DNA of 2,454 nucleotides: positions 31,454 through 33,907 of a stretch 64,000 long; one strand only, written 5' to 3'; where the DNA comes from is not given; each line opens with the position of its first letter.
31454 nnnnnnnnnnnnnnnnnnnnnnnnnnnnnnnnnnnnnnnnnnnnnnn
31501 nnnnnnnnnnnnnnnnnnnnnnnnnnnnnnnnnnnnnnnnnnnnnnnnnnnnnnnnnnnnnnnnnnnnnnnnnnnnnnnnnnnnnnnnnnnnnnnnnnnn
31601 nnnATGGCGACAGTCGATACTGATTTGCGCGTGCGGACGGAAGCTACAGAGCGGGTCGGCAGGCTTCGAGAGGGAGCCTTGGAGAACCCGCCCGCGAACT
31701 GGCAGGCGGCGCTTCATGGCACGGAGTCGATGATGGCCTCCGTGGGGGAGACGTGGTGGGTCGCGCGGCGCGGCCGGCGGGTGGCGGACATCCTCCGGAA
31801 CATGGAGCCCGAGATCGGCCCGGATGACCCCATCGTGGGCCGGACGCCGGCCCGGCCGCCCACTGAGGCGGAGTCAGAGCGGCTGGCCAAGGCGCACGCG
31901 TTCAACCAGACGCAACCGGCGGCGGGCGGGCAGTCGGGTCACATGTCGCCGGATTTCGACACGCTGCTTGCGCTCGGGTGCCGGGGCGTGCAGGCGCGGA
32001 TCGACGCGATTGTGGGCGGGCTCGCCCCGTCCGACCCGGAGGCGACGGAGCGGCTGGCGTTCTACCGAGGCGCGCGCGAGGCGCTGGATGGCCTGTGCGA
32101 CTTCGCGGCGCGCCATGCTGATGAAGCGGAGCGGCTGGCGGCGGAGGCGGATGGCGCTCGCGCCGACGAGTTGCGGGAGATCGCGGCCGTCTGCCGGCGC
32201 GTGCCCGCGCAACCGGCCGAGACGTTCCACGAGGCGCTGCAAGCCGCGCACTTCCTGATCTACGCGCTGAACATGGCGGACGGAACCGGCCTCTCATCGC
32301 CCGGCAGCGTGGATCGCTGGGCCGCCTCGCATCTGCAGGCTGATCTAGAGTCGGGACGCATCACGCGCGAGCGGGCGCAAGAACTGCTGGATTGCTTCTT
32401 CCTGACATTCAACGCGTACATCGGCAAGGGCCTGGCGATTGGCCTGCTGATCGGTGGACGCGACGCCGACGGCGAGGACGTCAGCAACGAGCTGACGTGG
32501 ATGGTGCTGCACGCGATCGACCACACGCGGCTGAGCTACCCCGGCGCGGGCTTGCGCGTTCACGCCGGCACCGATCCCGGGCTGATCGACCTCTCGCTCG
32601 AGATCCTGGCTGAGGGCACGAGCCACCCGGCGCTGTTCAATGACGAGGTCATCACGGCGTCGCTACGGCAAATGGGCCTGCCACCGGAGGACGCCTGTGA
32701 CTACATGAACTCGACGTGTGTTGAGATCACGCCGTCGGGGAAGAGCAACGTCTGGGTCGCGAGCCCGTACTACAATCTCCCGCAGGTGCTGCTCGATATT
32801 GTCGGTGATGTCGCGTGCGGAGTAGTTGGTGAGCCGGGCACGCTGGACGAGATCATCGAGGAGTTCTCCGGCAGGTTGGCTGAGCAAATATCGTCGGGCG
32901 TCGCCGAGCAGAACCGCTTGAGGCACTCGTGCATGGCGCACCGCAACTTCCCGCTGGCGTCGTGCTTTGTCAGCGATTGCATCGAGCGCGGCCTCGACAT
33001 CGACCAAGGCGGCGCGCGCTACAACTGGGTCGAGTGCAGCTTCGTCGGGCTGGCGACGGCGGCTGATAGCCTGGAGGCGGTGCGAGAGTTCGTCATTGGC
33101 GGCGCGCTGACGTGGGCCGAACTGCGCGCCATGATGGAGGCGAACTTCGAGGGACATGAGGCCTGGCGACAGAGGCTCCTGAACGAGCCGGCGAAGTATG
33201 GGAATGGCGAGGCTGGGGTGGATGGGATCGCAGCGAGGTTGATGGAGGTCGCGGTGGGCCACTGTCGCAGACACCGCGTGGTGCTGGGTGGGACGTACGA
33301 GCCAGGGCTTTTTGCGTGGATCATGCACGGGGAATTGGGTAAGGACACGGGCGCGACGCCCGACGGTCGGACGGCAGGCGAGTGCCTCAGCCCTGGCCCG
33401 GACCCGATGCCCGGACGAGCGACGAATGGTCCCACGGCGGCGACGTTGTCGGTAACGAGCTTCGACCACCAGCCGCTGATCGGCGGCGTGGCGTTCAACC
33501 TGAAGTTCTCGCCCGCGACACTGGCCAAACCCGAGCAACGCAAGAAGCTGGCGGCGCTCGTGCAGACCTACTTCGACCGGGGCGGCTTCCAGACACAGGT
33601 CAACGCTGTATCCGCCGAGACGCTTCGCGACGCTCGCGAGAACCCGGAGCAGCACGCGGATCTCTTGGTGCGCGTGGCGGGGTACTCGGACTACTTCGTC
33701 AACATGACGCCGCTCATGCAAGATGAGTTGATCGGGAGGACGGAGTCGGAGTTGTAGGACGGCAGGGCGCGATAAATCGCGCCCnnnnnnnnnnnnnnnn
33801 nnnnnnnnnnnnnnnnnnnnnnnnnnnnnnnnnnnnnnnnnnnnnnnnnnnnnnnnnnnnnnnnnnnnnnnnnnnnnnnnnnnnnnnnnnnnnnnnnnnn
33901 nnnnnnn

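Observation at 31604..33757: Glycyl radical enzyme embedded between a GH16 and a leaderless sulfatase, with no activase in 64 kb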

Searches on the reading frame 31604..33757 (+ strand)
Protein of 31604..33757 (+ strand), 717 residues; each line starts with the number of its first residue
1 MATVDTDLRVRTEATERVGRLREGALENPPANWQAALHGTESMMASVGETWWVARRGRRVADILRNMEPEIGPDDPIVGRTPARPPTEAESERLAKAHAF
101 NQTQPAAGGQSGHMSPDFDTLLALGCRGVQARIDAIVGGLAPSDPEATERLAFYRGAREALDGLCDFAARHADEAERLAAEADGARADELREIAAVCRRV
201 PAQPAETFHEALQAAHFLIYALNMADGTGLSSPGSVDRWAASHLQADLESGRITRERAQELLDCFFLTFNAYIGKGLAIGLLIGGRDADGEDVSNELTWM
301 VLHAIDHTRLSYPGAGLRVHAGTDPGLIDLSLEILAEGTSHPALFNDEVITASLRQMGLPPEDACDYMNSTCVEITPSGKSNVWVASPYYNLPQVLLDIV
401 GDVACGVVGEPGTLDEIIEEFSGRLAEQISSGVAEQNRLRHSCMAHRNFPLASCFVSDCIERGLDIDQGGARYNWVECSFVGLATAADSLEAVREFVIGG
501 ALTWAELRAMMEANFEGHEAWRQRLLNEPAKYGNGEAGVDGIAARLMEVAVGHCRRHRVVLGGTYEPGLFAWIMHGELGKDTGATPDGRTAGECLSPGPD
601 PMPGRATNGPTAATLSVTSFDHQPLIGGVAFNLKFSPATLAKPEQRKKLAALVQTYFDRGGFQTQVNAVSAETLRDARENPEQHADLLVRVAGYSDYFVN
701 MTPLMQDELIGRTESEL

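Call 3: search_protein_families(library=pfam, proteins=[window:31604-33757:+])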
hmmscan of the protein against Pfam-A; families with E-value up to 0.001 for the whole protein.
window:31604-33757:+ (717 aa): 2 families
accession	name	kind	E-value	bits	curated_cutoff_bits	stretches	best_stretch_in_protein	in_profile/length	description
PF02901.20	PFL-like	-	5.6e-106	356.1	24.3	1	90-577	137-645/647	Pyruvate formate lyase-like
PF01228.26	Gly_radical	-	3.4e-28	98.7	22.2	1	596-699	2-106/106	Glycine radical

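Call 4: search_protein_families(library=ncbifam, proteins=[window:31604-33757:+], max_evalue=0.01)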
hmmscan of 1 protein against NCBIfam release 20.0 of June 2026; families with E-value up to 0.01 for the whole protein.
window:31604-33757:+ (717 aa): 12 families
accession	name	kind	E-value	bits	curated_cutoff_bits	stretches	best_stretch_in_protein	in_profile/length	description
TIGR01774.1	PFL2-3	subfamily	1.8e-121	406.8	678.2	1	98-716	144-785/786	formate C-acetyltransferase/glycerol dehydratase family glycyl radical enzyme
NF048009.1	SfplDhtHpfGKleb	equivalog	8.6e-93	311.9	1000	1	110-715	181-822/824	(2S)-3-sulfopropanediol dehydratase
NF043068.1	glycl_HYPD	equivalog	7.4e-91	305.4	1100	1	143-716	185-783/784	trans-4-hydroxy-L-proline dehydratase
NF048011.1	SfplDhtHpsGDes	equivalog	5.6e-88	296.2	1000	1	115-716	187-820/821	(2S)-3-sulfopropanediol dehydratase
NF007437.0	PRK09983.1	equivalog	2.9e-87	293.5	1109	1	99-716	146-764/765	formate C-acetyltransferase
TIGR04394.1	choline_CutC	equivalog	3.5e-82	277.2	1050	1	111-713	157-784/789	choline trimethylamine-lyase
NF033718.1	indole_decarb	equivalog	2.3e-65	221.3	1100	2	524-715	676-866/868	indoleacetate decarboxylase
NF033715.1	glycyl_HPDL_Lrg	equivalog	3.4e-51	174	1150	2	413-716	574-900/901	4-hydroxyphenylacetate decarboxylase large subunit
TIGR01255.1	pyr_form_ly_1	equivalog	1.9e-28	99.4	994.2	1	478-714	509-740/744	formate C-acetyltransferase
NF038360.1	rad_fix_GrcA3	exception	1e-13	51.2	158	1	644-713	4-73/78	autonomous glycyl radical cofactor GrcA3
NF008341.1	PRK11127.1-1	equivalog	1.4e-09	37.8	145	1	658-713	20-75/80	autonomous glycyl radical cofactor GrcA2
TIGR04365.1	spare_glycyl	equivalog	2.5e-08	34.3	170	1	659-715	67-123/126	autonomous glycyl radical cofactor GrcA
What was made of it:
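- On DHPS dehydratase HpfG: 312 bits against cutoff 1000 (call 4)
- On Hydroxyproline dehydratase HypD: NF043068 305 bits against cutoff 1100 (call 4).
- TIGR01774 scores 407 bits against a cutoff of 678 (call 4). HpfG and HpsG models are among the better NCBIfam matches at 312 and 296 bits (call 4). Those scores are far below the cutoff of 1000 (call 4).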

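Call 5: search_solved_structures(query=window:31604-33757:+, max_evalue=0.001, show_alignments=2)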
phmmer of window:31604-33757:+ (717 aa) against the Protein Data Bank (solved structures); distinct sequences matched with E-value up to 0.001: 37.
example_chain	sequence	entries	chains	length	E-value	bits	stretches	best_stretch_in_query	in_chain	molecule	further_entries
9f3w_A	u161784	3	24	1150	2e-98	333.8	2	111-714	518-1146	Choline trimethylamine-lyase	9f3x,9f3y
5i2a_A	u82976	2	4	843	2.7e-91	310.2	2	110-516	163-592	Diol-dehydratase | Diol dehydratase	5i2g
9rco_A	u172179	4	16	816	6.7e-91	308.9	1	109-716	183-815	Glycyl radical protein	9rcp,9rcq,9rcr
1r8w_A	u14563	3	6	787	3.3e-84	286.8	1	111-715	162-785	glycerol dehydratase | B12-independent glycerol dehydratase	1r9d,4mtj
6vxc_A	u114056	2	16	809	4.2e-82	279.8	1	143-715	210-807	Trans-4-hydroxy-L-proline dehydratase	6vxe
5a0z_A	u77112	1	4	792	4e-81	276.6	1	111-714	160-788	CHOLINE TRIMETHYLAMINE LYASE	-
5a0u_A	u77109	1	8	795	4.1e-81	276.6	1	111-714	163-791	CHOLINE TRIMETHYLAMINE LYASE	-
2f3o_A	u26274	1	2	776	1.9e-78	267.8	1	112-713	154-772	pyruvate formate-lyase 2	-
8yjo_A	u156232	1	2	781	9.7e-77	262.1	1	152-716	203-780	Probable dehydratase PflD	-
8id7_A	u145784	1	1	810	4e-75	256.8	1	113-715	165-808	Probable dehydratase YbiW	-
8yjn_A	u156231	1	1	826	4.3e-75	256.7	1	113-715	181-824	Probable dehydratase YbiW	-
7e7l_A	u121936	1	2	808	4.8e-73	249.9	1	112-714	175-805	Hydroxyphenylacetic acid decarboxylase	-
6xs4_A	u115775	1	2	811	1.7e-72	248.1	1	112-715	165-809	Formate C-acetyltransferase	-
8id0_A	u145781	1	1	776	6.6e-70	239.5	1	109-717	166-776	formate C-acetyltransferase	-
9ht9_A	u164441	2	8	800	9.7e-69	235.7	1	111-713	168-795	Choline trimethylamine-lyase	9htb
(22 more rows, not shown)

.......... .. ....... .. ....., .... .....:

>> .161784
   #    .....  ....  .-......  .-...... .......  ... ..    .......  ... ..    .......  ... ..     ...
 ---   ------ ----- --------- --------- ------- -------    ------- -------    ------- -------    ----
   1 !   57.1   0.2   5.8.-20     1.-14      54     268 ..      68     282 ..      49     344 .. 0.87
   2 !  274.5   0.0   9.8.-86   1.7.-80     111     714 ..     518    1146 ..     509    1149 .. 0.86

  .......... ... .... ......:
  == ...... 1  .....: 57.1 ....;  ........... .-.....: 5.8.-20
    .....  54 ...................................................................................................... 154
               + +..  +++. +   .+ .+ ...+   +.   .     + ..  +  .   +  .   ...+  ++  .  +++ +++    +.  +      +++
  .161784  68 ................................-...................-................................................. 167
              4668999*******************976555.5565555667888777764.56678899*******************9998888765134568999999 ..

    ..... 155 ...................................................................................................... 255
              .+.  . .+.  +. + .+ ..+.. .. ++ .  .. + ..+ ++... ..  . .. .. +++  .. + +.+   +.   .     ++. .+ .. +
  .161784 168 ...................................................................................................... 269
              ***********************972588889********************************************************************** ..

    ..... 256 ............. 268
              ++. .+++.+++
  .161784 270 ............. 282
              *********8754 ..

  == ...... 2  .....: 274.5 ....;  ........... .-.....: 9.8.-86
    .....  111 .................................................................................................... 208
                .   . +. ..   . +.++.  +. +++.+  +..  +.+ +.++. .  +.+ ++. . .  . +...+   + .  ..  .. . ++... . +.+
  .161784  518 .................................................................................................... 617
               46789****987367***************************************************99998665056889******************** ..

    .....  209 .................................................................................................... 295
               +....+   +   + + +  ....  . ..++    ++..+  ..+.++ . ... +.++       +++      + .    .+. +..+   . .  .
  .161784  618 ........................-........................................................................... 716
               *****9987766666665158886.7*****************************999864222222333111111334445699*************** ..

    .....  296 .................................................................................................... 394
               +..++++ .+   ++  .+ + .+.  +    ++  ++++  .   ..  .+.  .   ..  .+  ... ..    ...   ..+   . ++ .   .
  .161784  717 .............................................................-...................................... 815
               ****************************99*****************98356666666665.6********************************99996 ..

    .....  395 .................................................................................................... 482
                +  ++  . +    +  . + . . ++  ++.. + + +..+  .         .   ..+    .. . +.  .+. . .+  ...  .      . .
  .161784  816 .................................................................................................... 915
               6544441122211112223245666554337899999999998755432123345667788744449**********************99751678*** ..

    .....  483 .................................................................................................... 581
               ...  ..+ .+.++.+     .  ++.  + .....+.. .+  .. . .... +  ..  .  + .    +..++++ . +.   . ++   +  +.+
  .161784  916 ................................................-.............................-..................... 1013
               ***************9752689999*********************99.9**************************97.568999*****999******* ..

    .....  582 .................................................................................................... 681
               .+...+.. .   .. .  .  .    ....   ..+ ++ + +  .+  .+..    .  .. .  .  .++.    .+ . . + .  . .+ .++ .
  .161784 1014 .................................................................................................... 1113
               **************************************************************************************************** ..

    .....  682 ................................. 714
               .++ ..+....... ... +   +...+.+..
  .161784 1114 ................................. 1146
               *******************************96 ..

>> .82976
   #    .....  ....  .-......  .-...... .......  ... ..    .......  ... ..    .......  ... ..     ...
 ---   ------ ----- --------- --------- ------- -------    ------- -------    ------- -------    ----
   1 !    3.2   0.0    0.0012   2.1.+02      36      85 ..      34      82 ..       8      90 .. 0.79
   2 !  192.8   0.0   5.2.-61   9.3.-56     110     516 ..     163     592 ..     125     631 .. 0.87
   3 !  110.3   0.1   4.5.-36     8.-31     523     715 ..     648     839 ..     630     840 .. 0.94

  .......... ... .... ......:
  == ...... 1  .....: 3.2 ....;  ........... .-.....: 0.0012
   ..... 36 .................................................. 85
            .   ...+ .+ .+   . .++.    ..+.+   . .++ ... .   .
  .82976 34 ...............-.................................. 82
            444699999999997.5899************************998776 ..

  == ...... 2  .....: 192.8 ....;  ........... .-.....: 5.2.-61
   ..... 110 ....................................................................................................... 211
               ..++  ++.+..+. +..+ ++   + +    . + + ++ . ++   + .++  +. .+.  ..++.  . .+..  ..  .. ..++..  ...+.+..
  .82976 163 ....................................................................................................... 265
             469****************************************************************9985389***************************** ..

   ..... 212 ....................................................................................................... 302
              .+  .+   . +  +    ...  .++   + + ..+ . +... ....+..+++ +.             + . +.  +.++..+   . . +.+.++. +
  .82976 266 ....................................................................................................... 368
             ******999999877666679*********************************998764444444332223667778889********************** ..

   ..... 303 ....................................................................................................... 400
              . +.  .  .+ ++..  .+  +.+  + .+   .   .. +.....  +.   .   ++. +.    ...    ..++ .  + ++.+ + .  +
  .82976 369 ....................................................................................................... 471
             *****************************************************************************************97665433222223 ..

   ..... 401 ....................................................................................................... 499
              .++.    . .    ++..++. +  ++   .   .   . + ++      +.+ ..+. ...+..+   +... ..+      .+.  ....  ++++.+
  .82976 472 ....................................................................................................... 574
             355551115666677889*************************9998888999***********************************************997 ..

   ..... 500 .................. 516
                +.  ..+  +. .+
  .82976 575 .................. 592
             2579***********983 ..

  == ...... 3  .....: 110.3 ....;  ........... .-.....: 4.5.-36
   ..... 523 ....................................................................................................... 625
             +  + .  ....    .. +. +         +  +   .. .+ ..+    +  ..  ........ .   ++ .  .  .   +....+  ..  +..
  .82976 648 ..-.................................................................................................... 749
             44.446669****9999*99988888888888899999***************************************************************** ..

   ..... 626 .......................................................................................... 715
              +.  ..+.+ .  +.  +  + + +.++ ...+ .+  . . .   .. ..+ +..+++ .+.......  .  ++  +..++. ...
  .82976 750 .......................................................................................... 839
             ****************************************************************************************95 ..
